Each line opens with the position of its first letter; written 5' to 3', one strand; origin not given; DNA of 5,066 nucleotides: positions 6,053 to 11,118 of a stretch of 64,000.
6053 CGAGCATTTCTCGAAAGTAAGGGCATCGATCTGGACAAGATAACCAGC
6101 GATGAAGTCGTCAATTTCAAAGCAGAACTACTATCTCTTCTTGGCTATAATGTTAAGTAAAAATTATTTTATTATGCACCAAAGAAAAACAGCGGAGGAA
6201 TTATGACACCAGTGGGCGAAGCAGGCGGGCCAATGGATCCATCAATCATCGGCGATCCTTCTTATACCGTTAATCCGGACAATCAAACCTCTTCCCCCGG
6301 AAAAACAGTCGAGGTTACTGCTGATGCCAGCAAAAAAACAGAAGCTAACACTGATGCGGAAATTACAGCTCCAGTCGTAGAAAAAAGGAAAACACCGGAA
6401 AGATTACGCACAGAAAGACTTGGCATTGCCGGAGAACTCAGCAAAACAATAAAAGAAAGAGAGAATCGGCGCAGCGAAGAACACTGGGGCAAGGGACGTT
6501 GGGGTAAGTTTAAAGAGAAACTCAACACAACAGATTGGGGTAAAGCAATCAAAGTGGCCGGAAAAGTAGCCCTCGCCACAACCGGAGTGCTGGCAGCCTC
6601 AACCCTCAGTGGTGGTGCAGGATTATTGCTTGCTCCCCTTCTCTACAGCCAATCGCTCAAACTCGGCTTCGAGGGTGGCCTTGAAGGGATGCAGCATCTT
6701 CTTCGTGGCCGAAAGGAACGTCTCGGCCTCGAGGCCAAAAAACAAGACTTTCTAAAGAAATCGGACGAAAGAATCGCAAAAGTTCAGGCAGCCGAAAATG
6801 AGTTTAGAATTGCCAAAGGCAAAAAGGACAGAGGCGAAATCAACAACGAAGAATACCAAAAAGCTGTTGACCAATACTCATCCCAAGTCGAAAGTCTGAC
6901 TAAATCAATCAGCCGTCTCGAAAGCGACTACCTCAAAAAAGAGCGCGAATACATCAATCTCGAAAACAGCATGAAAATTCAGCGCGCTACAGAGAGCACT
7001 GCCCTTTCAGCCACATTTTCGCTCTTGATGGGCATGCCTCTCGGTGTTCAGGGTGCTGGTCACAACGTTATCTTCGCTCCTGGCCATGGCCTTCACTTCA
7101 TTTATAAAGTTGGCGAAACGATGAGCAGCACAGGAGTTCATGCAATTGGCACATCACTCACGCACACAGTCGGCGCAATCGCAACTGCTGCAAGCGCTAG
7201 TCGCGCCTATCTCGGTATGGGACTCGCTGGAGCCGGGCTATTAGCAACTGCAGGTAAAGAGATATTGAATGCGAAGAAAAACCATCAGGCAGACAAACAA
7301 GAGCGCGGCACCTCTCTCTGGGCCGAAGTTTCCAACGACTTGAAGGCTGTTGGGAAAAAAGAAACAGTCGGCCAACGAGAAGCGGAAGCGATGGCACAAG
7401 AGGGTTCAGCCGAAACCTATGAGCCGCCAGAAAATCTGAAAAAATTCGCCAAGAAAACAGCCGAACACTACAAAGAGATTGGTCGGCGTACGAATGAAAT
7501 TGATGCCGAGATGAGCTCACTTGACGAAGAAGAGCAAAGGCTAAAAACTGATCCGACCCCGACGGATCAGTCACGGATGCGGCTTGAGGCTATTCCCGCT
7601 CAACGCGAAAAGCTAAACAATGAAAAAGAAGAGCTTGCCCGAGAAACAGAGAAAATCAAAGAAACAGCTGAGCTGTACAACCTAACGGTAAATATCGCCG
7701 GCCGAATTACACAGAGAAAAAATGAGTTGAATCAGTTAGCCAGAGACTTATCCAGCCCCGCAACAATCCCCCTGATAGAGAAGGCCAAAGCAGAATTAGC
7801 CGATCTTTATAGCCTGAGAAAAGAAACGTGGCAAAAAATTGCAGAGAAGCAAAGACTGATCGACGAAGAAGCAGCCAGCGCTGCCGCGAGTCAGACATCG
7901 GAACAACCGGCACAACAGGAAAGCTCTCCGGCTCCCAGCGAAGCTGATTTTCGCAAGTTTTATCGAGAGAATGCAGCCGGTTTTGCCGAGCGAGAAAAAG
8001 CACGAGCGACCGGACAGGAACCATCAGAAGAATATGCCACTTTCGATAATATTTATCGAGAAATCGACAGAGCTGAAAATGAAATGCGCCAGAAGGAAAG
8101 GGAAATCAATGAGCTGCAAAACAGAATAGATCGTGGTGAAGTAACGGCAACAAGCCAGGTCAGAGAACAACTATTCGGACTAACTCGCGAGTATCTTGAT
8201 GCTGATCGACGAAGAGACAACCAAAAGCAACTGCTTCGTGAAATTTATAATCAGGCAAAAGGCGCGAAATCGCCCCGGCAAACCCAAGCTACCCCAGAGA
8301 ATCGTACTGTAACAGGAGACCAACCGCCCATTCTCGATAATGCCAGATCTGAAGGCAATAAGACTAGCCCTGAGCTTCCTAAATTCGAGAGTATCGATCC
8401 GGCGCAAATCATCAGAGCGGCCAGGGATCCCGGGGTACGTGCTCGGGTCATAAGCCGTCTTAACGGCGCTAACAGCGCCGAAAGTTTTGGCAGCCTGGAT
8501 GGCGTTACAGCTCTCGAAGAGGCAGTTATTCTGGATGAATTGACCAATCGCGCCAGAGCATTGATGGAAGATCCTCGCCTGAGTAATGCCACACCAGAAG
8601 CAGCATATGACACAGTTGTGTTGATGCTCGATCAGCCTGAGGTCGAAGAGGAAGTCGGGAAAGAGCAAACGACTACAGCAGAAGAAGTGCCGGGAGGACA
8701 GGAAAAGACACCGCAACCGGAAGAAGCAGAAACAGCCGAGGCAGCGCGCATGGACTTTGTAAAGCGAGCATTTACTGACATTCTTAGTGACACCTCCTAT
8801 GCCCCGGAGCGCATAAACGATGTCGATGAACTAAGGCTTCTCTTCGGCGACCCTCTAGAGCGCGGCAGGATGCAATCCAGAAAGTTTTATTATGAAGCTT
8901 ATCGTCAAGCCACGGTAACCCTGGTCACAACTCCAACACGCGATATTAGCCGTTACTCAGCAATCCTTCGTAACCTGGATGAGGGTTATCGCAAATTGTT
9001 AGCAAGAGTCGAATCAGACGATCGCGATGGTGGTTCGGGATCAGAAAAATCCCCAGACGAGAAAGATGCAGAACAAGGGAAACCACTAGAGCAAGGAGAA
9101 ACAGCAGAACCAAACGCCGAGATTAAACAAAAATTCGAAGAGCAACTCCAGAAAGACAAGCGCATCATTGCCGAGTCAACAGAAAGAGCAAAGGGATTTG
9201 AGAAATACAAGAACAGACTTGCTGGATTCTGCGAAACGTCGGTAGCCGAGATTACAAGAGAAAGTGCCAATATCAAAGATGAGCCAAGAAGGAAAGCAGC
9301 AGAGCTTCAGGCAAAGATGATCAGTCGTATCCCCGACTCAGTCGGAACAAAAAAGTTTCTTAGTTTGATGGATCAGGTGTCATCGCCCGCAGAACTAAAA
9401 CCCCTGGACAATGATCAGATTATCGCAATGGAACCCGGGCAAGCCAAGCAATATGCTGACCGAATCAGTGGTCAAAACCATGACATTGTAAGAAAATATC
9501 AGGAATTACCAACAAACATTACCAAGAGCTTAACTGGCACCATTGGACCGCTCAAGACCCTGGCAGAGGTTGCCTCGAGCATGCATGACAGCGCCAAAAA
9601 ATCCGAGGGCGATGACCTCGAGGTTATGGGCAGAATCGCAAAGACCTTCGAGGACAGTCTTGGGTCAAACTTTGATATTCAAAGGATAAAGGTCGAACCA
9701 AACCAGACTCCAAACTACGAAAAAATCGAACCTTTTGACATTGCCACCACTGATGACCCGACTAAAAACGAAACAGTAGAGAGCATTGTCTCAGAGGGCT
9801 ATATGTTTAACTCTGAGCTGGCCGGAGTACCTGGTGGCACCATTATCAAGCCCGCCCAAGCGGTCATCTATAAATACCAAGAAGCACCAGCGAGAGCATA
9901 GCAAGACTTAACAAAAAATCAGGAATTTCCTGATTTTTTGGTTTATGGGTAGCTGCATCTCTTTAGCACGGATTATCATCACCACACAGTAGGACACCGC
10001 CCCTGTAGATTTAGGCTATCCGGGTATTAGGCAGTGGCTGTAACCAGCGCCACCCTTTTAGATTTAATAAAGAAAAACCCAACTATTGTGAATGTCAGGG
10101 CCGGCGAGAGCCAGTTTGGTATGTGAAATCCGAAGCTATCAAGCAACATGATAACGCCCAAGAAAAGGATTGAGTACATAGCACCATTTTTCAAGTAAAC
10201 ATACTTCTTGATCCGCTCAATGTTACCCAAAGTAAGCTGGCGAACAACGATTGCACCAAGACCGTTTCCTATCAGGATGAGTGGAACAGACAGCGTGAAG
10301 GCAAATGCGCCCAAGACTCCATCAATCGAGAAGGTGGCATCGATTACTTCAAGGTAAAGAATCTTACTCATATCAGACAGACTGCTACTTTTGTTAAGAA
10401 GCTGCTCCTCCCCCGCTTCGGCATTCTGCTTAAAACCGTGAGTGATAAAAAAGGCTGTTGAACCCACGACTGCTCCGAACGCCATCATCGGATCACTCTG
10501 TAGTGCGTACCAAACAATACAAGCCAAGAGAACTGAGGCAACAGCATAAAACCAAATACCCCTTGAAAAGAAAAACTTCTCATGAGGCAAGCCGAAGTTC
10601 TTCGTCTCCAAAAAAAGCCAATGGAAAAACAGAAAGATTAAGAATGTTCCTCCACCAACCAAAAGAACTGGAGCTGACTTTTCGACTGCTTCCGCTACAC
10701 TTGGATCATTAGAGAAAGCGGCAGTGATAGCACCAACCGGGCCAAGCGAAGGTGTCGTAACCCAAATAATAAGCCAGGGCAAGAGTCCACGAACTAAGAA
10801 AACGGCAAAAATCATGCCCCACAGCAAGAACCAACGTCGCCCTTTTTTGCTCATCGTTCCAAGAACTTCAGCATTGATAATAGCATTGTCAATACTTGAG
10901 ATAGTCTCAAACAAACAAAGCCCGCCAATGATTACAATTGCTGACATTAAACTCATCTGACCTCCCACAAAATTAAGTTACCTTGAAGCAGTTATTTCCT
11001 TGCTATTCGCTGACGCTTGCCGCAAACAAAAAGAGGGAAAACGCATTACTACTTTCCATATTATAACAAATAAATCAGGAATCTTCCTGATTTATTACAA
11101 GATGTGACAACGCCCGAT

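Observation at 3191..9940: Tandem duplicated two-gene module: small acidic protein plus giant coiled-coil protein with hydrophobic hairpin segments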

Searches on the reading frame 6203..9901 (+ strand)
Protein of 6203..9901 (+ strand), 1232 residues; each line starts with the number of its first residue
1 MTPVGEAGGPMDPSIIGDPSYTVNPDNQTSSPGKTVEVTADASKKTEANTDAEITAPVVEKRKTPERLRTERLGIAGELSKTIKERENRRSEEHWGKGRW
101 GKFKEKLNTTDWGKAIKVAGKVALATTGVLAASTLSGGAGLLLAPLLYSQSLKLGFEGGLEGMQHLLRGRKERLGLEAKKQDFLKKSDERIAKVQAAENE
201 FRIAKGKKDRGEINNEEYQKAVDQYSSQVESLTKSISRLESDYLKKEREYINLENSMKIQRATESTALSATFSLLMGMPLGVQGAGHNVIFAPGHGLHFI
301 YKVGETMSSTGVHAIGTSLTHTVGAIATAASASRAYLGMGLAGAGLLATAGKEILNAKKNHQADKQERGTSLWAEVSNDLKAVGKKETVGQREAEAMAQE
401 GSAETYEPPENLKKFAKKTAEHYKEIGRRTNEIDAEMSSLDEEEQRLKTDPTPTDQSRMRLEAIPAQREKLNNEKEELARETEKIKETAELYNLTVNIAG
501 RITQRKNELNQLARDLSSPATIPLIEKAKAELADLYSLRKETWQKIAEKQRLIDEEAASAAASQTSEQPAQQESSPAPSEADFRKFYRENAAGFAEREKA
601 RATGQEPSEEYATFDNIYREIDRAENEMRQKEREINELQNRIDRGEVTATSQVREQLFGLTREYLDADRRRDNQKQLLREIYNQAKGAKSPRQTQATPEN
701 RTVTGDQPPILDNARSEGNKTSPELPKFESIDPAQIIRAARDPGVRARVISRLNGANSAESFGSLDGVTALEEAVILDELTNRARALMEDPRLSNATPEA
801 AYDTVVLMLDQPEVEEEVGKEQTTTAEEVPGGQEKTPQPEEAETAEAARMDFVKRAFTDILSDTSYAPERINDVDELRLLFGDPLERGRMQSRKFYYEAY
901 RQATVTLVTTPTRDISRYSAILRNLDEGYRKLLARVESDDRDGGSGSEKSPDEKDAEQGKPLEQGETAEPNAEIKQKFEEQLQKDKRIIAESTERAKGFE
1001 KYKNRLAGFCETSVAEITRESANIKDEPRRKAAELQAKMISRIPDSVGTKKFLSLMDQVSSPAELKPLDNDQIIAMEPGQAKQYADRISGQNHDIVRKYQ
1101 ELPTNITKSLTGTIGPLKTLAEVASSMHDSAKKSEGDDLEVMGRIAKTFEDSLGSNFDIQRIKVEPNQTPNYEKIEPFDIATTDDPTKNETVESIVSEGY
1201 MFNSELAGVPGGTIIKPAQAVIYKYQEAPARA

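Call 3: search_protein_families(library=pfam, proteins=[window:6203-9901:+], max_evalue=1)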
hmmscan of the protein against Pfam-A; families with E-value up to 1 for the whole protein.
window:6203-9901:+ (1232 aa): 2 families
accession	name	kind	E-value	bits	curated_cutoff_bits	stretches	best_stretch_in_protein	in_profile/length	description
PF09851.14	SHOCT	-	0.051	13.8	27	1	202-222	4-24/28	Short C-terminal domain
PF16808.10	PKcGMP_CC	-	0.095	12.7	35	1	625-643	14-32/35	Coiled-coil N-terminus of cGMP-dependent protein kinase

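Call 6: search_protein_families(library=ncbifam, proteins=[window:6203-9901:+], max_evalue=1)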
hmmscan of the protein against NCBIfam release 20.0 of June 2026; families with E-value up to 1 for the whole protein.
window:6203-9901:+ (1232 aa): 0 families

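Call 7: search_protein_families(library=phrogs, proteins=[window:6203-9901:+], max_evalue=0.1)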
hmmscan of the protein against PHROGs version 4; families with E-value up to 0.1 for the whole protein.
window:6203-9901:+ (1232 aa): 1 family
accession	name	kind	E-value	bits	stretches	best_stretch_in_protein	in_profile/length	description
phrog_36169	-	unknown function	0.038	14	1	410-487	227-304/397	-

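Call 71: search_protein_families(library=padloc, proteins=[window:6203-9901:+], max_evalue=0.1)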
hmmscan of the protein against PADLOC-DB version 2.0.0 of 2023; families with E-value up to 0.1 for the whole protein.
window:6203-9901:+ (1232 aa): 0 families
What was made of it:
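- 6203..9901 (+): L2: 1232-aa paralog of L1. NCBI MFA6532094.1 'hypothetical protein WCT32_04485'. No family in any library searched (calls 3, 6, 7, 71).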

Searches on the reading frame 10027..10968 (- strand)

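Call 21: search_protein_families(library=pfam, proteins=[window:10027-10968:-], max_evalue=0.001)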
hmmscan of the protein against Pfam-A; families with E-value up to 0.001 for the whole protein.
window:10027-10968:- (313 aa): 2 families
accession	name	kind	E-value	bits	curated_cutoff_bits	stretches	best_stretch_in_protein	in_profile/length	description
PF04332.21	DUF475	-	4.9e-47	161.6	27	1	26-303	1-286/293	Protein of unknown function (DUF475)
PF03741.22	TerC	-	6.8e-19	68.7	27.8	1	17-277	3-177/178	Integral membrane protein TerC family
